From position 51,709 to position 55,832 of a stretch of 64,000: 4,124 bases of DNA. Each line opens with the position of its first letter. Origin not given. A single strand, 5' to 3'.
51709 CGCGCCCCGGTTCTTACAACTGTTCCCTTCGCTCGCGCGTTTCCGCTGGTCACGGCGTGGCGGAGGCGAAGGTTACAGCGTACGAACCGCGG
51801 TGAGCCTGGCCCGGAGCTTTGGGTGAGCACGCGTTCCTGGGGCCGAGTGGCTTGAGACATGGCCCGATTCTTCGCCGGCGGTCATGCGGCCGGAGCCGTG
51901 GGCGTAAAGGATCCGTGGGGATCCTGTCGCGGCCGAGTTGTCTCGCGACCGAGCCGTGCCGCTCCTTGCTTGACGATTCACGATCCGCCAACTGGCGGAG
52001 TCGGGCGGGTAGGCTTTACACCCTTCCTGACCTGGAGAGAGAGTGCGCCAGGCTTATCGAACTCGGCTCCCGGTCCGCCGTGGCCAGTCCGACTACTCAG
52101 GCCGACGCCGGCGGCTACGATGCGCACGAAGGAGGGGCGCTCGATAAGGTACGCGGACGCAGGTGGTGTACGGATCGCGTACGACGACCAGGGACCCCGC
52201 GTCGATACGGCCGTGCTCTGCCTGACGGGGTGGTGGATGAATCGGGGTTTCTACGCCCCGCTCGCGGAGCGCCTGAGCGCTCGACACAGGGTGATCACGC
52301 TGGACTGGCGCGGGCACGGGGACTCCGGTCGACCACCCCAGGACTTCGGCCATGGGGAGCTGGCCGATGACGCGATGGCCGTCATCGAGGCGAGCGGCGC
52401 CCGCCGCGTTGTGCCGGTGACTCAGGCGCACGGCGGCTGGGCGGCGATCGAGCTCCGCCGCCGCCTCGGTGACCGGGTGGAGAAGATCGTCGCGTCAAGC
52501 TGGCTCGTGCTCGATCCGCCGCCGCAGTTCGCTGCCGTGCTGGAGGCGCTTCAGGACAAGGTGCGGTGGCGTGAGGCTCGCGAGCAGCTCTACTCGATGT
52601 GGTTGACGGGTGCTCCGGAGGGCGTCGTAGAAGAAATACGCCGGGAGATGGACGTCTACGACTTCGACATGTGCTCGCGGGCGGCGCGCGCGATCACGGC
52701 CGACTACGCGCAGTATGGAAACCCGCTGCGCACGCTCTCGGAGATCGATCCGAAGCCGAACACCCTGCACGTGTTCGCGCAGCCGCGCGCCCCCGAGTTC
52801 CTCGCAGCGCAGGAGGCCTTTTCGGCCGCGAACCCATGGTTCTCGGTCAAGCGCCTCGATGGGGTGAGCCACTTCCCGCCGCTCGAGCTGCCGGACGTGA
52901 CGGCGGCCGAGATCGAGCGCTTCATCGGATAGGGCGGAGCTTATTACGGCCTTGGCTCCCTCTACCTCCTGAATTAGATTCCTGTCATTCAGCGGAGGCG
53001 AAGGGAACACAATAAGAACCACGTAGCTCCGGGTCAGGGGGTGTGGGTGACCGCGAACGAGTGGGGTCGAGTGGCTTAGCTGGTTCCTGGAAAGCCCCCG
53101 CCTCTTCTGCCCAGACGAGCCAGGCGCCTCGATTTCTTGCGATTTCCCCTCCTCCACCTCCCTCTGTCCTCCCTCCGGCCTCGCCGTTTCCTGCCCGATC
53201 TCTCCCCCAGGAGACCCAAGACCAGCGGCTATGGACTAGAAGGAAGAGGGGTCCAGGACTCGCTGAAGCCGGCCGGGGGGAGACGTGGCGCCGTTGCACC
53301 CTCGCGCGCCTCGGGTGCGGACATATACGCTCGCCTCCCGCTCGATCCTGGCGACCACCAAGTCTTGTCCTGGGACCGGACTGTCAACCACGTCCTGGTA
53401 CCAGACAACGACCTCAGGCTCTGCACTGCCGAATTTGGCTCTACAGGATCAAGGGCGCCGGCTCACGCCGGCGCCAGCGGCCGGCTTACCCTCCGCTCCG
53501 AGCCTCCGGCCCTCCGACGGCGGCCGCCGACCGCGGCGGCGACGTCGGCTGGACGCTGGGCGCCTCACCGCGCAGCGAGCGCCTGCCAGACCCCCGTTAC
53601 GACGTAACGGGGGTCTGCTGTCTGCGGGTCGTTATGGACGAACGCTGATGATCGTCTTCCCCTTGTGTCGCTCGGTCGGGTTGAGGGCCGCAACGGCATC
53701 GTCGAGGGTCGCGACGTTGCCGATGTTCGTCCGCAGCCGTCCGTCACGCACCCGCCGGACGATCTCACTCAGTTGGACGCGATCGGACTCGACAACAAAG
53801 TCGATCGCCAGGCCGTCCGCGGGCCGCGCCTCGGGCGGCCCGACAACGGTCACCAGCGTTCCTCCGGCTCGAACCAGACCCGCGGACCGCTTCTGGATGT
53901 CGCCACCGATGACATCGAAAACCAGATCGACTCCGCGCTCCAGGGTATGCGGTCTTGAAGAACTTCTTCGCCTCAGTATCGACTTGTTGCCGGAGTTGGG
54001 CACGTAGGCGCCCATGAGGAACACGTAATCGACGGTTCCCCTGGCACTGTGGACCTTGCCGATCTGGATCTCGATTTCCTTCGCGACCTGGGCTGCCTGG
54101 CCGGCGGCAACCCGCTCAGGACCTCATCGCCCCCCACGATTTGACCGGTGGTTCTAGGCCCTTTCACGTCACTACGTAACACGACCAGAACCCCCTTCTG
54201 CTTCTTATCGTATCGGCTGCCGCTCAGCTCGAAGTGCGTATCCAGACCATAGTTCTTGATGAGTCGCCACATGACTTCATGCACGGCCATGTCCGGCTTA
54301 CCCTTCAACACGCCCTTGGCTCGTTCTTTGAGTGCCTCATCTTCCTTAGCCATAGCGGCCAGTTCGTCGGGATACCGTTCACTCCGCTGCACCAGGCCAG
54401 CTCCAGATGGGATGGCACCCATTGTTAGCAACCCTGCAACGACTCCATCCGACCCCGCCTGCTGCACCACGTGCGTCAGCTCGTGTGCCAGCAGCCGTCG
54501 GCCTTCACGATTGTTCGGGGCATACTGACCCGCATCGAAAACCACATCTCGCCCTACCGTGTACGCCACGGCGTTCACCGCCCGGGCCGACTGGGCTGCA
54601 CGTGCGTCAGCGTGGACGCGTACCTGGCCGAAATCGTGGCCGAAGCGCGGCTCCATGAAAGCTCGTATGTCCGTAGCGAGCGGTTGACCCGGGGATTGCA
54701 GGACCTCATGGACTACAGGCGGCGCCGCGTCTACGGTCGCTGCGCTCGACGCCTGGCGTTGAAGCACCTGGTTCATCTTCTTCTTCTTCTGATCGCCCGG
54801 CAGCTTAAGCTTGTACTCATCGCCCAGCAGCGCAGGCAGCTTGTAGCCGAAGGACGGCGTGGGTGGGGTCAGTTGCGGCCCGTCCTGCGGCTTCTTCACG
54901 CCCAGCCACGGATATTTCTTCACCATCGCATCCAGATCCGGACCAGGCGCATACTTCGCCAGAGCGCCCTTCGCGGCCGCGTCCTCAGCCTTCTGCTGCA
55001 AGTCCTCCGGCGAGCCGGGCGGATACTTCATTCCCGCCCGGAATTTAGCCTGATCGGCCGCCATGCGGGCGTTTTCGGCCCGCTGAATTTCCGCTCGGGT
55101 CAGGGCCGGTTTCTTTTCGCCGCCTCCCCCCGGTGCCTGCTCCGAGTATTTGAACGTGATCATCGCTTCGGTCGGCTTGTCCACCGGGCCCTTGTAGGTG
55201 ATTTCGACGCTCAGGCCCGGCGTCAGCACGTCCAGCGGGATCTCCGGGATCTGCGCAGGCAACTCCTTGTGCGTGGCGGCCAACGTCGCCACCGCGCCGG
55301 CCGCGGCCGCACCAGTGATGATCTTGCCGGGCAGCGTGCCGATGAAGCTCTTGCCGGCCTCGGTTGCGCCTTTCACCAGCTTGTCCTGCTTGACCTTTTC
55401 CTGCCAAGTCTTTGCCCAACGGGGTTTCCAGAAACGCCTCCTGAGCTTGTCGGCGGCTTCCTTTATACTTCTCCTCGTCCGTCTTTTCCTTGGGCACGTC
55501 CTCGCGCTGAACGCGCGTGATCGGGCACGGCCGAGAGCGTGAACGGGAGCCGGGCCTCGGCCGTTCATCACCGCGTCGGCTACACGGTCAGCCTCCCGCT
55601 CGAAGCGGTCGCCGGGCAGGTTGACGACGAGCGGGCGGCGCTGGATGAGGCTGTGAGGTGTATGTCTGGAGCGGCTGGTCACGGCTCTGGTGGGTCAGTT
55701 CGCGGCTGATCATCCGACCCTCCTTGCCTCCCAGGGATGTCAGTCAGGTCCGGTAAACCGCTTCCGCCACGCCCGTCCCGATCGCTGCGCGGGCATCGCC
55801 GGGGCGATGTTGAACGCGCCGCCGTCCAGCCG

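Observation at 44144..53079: Four same-orientation copies of a 90-nt module with both coding-like and nucleotide-level conservation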

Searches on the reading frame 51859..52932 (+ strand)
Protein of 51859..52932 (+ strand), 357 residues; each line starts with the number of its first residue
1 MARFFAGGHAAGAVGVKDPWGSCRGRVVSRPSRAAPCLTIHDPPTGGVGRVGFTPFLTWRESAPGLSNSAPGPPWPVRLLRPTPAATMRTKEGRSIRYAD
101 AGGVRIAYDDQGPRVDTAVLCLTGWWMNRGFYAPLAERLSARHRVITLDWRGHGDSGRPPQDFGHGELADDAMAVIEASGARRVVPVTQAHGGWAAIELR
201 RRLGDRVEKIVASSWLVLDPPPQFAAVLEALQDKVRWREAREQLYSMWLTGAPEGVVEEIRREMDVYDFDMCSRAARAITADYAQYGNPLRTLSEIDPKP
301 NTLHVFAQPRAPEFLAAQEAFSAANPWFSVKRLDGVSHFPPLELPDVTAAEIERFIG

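Call 30: search_protein_families(library=pfam, proteins=[window:51859-52932:+], max_evalue=0.01)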
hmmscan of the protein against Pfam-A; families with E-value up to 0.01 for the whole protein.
window:51859-52932:+ (357 aa): 3 families
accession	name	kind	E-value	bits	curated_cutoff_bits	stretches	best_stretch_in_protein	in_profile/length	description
PF12697.13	Abhydrolase_6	-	3.7e-16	60.9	26.3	1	119-350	1-216/217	Alpha/beta hydrolase family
PF00561.26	Abhydrolase_1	-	6.4e-10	39.5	25.8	1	118-222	2-107/245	alpha/beta hydrolase fold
PF12146.15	Hydrolase_4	-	7.9e-05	22.5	27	1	116-253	4-152/239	Serine aminopeptidase, S33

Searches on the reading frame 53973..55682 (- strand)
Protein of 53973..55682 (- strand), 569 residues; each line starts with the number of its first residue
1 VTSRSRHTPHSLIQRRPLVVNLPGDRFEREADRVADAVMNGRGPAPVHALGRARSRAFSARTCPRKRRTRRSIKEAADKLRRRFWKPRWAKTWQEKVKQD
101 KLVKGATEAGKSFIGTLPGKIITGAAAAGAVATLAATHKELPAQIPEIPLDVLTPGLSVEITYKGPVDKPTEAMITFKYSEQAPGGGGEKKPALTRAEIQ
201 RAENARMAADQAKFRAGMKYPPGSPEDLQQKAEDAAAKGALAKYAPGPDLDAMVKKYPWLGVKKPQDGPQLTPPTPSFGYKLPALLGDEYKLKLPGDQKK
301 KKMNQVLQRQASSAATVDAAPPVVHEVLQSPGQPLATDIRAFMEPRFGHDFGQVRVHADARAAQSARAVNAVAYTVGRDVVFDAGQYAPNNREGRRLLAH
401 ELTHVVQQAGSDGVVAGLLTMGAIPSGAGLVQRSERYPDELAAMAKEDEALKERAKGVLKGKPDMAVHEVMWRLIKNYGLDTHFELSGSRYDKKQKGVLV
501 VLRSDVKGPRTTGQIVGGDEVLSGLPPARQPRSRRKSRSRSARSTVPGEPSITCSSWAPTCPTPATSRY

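Call 30: search_protein_families(library=pfam, proteins=[window:53973-55682:-], max_evalue=0.01)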
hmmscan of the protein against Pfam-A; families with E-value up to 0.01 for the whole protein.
window:53973-55682:- (569 aa): 1 family
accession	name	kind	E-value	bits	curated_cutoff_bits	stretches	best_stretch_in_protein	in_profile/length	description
PF13699.11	eCIS_core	-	9.1e-34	115.9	22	1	334-410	1-77/79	eCIS core domain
